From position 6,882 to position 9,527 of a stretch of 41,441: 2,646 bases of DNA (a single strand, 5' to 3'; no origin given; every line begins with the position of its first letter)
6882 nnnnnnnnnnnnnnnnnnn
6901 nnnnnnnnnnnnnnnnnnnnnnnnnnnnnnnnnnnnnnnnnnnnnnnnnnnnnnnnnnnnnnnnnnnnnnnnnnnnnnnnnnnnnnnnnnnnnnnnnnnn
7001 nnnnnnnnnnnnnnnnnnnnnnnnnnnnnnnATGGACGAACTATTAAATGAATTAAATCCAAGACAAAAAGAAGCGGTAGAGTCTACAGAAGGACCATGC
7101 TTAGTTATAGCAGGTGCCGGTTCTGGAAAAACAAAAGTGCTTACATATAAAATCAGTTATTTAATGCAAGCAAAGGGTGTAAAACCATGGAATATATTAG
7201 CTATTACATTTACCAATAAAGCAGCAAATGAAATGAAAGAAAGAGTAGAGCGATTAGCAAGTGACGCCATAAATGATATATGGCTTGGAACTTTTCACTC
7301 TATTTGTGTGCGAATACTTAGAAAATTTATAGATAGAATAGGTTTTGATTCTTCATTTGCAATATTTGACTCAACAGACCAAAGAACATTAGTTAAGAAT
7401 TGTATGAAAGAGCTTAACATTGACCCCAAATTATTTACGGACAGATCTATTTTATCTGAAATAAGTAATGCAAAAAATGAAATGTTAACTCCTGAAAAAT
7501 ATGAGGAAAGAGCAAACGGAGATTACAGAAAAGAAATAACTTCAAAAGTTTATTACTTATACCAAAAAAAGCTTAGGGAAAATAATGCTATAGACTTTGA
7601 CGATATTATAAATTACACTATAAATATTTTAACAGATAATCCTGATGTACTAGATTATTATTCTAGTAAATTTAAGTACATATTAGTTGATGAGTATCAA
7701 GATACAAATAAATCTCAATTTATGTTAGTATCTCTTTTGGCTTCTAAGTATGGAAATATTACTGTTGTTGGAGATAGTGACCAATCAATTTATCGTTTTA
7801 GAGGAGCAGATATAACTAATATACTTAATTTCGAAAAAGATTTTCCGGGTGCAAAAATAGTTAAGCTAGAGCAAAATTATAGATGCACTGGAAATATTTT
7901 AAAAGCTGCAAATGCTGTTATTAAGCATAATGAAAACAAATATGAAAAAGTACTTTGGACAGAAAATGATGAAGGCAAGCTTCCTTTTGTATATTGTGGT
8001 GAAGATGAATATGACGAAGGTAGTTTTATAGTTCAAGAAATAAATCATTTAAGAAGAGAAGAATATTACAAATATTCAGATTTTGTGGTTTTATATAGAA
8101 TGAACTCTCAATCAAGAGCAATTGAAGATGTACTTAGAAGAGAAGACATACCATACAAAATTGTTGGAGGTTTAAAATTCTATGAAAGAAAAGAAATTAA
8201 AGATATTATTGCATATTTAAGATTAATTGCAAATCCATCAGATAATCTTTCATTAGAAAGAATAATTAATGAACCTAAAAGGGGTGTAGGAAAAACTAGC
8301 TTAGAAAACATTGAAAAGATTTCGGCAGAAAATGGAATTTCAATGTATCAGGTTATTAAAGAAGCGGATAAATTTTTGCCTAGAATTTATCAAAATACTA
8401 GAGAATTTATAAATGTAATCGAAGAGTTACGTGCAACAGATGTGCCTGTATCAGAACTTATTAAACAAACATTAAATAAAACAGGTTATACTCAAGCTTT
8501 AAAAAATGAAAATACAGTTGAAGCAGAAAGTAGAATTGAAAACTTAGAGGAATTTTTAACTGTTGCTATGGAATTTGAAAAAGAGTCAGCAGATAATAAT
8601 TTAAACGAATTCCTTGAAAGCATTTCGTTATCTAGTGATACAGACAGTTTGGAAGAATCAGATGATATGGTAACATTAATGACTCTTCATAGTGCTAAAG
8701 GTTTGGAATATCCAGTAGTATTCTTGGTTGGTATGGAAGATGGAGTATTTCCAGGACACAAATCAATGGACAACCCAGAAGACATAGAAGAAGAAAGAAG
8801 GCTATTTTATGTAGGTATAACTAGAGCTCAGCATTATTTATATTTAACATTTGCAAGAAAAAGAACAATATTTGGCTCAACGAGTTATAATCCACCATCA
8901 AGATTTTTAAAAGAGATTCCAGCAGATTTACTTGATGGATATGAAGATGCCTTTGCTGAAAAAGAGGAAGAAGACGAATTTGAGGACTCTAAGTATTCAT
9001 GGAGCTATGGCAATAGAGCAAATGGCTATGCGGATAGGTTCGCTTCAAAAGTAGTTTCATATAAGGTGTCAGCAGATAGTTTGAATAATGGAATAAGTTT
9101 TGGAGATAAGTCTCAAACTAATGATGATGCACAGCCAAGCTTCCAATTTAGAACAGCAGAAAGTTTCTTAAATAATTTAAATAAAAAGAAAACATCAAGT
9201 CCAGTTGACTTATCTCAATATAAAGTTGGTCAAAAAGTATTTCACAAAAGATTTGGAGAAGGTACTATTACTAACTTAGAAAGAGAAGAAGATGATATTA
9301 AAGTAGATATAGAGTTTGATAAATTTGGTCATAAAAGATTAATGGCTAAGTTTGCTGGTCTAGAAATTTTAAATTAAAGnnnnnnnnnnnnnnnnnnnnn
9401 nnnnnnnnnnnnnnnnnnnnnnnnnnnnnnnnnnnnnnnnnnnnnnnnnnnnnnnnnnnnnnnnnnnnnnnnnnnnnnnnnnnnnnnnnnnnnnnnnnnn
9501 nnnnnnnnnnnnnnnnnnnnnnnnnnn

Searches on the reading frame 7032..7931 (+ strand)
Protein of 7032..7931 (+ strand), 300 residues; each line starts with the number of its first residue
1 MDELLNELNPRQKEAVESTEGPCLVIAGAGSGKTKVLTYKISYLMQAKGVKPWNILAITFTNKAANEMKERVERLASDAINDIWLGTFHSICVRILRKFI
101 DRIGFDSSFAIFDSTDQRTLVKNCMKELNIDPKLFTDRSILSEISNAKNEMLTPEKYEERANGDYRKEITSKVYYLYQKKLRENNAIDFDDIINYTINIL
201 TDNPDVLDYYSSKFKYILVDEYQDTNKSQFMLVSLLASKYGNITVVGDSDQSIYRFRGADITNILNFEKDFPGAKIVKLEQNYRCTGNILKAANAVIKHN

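Call 17: find_related_loci(query=window:7032-7931:+, collection=genome_contigs, flank=3000)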
Query window:7032-7931:+ (300 aa) in genome_contigs; peptide patterns used: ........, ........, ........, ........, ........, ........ (x = any residue, [..] = any of these).
600 stretches matched a pattern (row limit reached: there are more); 593 encode a relative of the query (tblastn E <= 1e-3); the best 80 are kept; 80 distinct loci.
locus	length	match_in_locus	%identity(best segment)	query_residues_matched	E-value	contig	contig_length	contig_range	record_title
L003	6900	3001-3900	76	1-300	2e-162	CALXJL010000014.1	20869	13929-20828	MAG: uncultured Clostridia bacterium isolate BRZ_PF__bin81 genome assembly, contig: BRZ_PF__NODE_3136_length_20869_cov_4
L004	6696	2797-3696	76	1-300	8e-162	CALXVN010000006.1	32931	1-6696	MAG: uncultured Clostridia bacterium isolate BRZ_PC__bin16 genome assembly, contig: BRZ_PC__NODE_1869_length_32931_cov_8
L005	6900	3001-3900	77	1-300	2e-161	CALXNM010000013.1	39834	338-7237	MAG: uncultured Clostridia bacterium isolate BRZ_MF__bin81 genome assembly, contig: BRZ_MF__NODE_1032_length_39834_cov_8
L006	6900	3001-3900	77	1-300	1e-160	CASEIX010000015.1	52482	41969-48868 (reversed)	uncultured Eubacteriales bacterium isolate SI.T11.metabat-bins.17 genome assembly, contig: SI.T11.metabat-bins.17.fa_k14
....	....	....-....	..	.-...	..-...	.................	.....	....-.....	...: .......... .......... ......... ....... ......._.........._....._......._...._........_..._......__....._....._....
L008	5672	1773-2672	76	1-300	3e-160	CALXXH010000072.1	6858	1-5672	MAG: uncultured Clostridia bacterium isolate BRZ_PB__bin114 genome assembly, contig: BRZ_PB__NODE_16828_length_6858_cov_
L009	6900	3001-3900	77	1-300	1e-160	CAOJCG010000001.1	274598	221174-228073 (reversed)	MAG TPA_asm: uncultured Clostridiaceae bacterium isolate SRR13428083_bin.1_metawrap_v1.3_MAG genome assembly, contig: NO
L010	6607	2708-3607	76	1-300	7e-159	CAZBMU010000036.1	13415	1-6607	MAG TPA_asm: uncultured Clostridium sp. isolate SRP278969_co2_150 genome assembly, contig: NODE_5284_length_13415_cov_12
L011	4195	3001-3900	75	1-300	1e-160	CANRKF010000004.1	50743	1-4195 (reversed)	MAG: uncultured Clostridia bacterium isolate Lapin-022__bin28 genome assembly, contig: Lapin-022__NODE_615_length_50743_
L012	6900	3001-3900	76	1-300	1e-158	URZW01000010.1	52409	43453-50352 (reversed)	uncultured Clostridium sp. isolate UMGS1516 genome assembly, contig: NODE_494_length_52409_cov_7.726707, whole genome sh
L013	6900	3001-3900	76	1-300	2e-158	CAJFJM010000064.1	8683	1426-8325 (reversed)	uncultured Clostridia bacterium isolate Chicken_20_mag_41 genome assembly, contig: MAGpy_11413_20_idba_bin_41_fascaffold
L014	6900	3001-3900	75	1-300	1e-157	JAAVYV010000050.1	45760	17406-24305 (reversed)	MAG: Clostridia bacterium isolate ABMPRH_51_2 k141_1019385, whole genome shotgun sequence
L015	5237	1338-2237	76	1-300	1e-157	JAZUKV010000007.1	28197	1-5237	MAG: Clostridia bacterium isolate T1900045248_TH20190018.MAGScoT_cleanbin_000014 SGB_5695_k141_1638561, whole genome sho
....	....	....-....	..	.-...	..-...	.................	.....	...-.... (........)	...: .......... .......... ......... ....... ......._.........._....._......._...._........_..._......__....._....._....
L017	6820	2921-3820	74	1-300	3e-156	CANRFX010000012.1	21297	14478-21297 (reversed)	MAG: uncultured Clostridia bacterium isolate Lapin-023__bin1 genome assembly, contig: Lapin-023__NODE_3303_length_21297_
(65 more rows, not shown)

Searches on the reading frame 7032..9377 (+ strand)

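Call 13: search_protein_families(library=pfam, proteins=[window:7032-9377:+], max_evalue=1)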
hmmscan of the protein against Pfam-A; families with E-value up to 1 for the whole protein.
window:7032-9377:+ (781 aa): 10 families
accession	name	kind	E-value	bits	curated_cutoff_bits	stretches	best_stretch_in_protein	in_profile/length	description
PF00580.27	UvrD-helicase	-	3.3e-98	329.1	23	1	8-272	1-271/271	UvrD/REP helicase N-terminal domain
PF13361.12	UvrD_C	-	2.7e-85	287.3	25.6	1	277-609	1-349/350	UvrD-like helicase C-terminal domain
PF13245.12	AAA_19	-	3.4e-23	82.7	25.1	1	12-257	1-134/134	AAA domain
PF21196.3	PcrA_UvrD_tudor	-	3.5e-12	46.4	23.9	1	732-776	1-45/48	PcrA/UvrD tudor domain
PF13538.12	UvrD_C_2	-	2.5e-11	43.7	27.4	1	547-606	2-52/52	UvrD-like helicase C-terminal domain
PF13604.12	AAA_30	-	5.4e-08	33.2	27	1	7-78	1-71/191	AAA domain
PF01443.25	Viral_helicase1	-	2.3e-06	28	21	1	513-603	154-224/228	Viral superfamily 1 RNA helicase core domain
PF13086.12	AAA_11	-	4.5e-05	23.8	27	1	8-221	2-221/257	AAA domain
PF04851.21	ResIII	-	0.0035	17.7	22.5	1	8-88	4-92/164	Type III restriction enzyme, res subunit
PF00270.35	DEAD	-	0.031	14.4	26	1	10-78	2-71/167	DEAD/DEAH box helicase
